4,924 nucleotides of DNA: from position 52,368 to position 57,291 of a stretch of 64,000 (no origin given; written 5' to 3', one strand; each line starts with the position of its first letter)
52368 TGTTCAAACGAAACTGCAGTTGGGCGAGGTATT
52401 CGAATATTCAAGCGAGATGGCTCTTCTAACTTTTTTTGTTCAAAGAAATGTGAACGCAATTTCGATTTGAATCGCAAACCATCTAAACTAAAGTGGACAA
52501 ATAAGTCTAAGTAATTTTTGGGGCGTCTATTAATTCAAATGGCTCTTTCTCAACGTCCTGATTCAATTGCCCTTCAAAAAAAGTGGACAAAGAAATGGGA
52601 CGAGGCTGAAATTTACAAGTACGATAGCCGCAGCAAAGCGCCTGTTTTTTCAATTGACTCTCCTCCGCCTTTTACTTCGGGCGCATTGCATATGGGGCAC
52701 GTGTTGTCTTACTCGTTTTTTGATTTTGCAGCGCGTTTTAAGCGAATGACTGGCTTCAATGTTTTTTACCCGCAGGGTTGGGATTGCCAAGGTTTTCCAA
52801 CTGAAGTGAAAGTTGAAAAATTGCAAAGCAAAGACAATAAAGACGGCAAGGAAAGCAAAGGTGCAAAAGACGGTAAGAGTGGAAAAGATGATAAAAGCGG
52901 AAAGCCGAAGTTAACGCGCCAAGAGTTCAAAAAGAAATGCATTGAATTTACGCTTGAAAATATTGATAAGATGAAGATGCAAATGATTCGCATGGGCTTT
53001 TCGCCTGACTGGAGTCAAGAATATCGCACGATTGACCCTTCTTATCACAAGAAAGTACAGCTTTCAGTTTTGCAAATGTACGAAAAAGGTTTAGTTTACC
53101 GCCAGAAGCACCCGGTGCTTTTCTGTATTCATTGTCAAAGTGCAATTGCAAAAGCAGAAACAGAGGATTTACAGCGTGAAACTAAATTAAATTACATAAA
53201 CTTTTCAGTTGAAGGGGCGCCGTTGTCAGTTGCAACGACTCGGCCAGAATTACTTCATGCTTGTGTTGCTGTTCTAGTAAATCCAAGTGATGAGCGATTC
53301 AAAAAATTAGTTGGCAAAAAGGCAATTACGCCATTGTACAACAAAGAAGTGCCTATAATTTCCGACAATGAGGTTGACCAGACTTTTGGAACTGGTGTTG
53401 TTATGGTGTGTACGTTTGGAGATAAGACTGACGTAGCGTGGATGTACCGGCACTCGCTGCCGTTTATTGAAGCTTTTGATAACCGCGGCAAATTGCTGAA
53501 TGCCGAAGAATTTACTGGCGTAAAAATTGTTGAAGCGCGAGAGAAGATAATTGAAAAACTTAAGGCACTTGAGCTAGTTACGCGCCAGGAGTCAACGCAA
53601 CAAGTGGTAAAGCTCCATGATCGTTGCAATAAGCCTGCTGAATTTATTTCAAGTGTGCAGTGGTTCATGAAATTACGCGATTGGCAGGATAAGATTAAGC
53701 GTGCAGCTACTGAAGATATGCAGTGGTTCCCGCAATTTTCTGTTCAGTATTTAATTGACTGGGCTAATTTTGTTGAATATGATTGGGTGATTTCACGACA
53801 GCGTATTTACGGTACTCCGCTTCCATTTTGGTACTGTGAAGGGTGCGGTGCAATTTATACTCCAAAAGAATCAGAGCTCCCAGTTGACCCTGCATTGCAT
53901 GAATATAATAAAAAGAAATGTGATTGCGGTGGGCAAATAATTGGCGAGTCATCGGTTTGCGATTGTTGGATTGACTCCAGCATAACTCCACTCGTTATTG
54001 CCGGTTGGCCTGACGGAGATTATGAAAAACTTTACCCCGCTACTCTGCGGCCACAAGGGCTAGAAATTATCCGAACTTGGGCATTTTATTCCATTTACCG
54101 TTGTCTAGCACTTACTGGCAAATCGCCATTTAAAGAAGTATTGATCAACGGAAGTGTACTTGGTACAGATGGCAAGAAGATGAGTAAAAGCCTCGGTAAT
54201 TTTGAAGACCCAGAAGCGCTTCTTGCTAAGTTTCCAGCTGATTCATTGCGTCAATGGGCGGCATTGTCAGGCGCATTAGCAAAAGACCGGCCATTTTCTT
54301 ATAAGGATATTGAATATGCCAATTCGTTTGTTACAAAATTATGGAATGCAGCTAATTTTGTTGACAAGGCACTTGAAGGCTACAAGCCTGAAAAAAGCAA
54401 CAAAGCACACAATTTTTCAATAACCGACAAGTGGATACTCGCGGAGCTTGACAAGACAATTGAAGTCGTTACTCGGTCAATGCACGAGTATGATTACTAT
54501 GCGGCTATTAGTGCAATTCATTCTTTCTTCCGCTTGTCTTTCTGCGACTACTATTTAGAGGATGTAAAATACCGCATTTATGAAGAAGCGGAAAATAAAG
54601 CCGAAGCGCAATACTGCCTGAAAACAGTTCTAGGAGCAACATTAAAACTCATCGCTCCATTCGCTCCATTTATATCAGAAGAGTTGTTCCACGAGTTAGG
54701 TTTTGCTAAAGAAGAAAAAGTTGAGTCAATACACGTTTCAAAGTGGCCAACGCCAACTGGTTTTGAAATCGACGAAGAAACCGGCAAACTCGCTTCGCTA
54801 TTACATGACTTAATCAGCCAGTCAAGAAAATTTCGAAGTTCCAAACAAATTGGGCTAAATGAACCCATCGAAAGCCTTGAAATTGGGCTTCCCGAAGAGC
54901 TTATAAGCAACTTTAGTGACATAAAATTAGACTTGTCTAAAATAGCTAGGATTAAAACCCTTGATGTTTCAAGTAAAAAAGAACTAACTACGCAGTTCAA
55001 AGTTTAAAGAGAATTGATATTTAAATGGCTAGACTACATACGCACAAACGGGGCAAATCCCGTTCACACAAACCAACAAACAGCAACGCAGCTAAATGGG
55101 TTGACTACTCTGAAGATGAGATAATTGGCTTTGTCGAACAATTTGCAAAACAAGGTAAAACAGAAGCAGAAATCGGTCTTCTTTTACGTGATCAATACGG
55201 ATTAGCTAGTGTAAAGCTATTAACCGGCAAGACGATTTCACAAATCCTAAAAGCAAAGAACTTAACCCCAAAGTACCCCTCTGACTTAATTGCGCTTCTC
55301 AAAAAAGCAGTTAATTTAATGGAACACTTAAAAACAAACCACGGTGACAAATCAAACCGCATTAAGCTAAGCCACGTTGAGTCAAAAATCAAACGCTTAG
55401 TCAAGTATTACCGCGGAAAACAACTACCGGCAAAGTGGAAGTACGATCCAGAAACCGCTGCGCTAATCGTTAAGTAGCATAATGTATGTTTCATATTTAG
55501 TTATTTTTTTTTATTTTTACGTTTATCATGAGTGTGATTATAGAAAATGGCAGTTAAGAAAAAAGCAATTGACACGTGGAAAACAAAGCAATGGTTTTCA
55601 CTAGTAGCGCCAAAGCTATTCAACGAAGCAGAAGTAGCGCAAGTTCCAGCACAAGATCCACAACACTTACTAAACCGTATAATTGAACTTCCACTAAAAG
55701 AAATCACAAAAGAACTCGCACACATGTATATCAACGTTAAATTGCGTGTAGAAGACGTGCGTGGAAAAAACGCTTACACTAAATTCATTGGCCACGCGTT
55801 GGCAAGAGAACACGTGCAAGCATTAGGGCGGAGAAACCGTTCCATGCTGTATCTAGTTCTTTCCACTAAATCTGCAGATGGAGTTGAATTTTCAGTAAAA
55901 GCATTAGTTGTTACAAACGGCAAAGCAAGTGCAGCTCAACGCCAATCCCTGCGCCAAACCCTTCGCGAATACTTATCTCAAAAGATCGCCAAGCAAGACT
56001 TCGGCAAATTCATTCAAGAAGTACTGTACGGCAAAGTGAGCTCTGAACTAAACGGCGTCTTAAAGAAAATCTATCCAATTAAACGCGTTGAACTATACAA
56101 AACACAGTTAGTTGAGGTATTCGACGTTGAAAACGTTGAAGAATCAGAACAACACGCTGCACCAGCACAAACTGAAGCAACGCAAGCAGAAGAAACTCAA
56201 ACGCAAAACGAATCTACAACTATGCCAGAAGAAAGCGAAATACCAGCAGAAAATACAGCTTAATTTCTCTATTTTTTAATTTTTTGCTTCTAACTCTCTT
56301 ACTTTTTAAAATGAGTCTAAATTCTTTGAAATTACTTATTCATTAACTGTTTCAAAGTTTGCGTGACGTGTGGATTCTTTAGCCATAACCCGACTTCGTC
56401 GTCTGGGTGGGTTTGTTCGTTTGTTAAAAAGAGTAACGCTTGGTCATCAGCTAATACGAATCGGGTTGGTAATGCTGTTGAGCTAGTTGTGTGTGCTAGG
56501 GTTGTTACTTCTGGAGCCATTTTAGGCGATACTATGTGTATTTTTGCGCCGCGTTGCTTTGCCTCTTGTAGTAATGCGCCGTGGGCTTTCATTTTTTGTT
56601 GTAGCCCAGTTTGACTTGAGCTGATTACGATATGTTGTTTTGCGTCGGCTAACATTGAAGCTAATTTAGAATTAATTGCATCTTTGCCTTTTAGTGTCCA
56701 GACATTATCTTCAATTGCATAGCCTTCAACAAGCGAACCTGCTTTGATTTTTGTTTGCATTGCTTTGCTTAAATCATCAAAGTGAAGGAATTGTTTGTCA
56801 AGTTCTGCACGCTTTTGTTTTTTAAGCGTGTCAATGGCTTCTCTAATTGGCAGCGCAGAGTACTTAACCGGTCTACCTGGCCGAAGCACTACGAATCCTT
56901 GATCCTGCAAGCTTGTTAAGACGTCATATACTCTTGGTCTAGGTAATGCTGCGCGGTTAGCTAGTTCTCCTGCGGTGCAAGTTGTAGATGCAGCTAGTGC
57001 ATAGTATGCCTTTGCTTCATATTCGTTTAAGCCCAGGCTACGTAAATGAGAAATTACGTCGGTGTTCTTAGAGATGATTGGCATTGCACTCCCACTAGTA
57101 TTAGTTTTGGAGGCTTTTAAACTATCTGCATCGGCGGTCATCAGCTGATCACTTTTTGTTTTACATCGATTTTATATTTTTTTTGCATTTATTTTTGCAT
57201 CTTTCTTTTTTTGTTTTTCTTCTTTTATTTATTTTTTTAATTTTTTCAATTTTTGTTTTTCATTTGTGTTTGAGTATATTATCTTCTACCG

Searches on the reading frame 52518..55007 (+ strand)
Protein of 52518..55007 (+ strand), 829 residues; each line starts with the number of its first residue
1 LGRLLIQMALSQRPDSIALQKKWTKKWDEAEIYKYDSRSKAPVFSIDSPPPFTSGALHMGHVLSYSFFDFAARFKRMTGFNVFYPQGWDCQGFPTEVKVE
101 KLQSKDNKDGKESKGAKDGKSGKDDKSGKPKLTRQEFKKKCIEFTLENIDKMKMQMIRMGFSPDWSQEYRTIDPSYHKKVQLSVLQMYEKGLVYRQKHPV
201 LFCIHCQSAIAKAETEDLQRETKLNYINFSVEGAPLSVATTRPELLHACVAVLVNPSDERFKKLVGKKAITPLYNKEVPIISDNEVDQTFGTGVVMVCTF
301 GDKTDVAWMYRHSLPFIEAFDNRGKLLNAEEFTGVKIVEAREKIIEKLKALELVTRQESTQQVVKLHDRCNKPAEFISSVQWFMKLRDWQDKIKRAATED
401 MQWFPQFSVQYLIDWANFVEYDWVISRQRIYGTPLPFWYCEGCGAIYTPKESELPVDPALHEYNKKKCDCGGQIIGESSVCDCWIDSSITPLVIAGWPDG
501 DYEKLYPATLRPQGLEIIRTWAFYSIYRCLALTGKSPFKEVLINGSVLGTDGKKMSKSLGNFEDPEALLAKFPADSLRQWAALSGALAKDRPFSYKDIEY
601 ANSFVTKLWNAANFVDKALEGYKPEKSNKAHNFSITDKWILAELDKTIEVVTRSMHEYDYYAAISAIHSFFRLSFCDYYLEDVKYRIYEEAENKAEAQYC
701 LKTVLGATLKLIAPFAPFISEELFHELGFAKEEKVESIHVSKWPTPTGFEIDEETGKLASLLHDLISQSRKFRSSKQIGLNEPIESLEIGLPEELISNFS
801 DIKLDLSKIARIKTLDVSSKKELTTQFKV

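Call 50: search_protein_families(library=pfam, proteins=[window:52518-55007:+], max_evalue=0.001)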
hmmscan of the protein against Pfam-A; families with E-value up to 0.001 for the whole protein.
window:52518-55007:+ (829 aa): 5 families
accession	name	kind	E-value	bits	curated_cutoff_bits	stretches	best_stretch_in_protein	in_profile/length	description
PF00133.28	tRNA-synt_1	-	7.4e-89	298.8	22.7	1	23-585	2-406/414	tRNA synthetases class I (I, L, M and V)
PF08264.19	Anticodon_1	-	9.5e-36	123.3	25.1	1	637-785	1-145/148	Anticodon-binding domain of tRNA ligase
PF09334.17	tRNA-synt_1g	-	1e-18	67.8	20.1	2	46-103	3-60/391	tRNA synthetases class I (M)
PF13603.12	tRNA-synt_1_2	-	1.2e-06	28.5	25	1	265-348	85-184/185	Leucyl-tRNA synthetase, editing domain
PF01406.26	tRNA-synt_1e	-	2.3e-05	24.4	27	0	531-586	231-284/301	tRNA synthetases class I (C) catalytic domain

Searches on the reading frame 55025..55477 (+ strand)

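Call 50: search_protein_families(library=pfam, proteins=[window:55025-55477:+], max_evalue=0.001)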
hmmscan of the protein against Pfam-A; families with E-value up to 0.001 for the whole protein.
window:55025-55477:+ (150 aa): 2 families
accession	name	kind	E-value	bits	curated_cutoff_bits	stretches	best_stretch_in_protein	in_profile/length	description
PF08069.17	Ribosomal_S13_N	-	1.4e-20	73.5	25.4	1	1-59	1-59/60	Ribosomal S13/S15 N-terminal domain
PF00312.27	Ribosomal_S15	-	9.8e-15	54.9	31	1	77-147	7-80/81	Ribosomal protein S15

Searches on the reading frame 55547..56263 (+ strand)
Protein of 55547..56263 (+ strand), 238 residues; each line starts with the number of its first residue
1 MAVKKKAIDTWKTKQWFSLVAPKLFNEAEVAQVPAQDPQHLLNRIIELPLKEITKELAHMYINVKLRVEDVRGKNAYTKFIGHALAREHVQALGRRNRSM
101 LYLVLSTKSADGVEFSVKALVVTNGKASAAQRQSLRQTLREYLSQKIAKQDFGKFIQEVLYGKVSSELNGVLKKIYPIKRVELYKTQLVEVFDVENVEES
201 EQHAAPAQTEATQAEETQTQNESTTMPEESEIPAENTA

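Call 50: search_protein_families(library=pfam, proteins=[window:55547-56263:+], max_evalue=0.001)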
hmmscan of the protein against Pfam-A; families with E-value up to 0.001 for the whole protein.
window:55547-56263:+ (238 aa): 1 family
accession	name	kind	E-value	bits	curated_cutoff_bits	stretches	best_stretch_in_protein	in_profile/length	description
PF01015.23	Ribosomal_S3Ae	-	1.1e-51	175.6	29.3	1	4-190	3-189/191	Ribosomal S3Ae family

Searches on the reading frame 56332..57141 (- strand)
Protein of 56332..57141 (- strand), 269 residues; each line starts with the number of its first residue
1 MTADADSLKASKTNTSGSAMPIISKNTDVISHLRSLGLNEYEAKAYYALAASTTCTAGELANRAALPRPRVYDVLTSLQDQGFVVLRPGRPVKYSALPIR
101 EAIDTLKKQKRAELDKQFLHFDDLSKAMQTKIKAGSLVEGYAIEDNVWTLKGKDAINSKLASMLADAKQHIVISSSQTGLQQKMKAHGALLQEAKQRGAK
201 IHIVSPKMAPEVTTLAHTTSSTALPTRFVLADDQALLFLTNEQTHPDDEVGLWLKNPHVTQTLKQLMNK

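Call 50: search_protein_families(library=pfam, proteins=[window:56332-57141:-], max_evalue=0.001)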
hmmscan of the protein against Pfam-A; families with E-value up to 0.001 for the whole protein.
window:56332-57141:- (269 aa): 3 families
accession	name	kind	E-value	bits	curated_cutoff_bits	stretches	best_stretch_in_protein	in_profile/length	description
PF01978.25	TrmB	-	2.9e-19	69.1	25.6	1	33-99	1-67/68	Sugar-specific transcriptional regulator TrmB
PF09339.16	HTH_IclR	-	9.5e-05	22.5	22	1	50-85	13-49/52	IclR helix-turn-helix domain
PF11495.14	Regulator_TrmB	-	0.00091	19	22.2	0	147-263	2-120/233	Archaeal transcriptional regulator TrmB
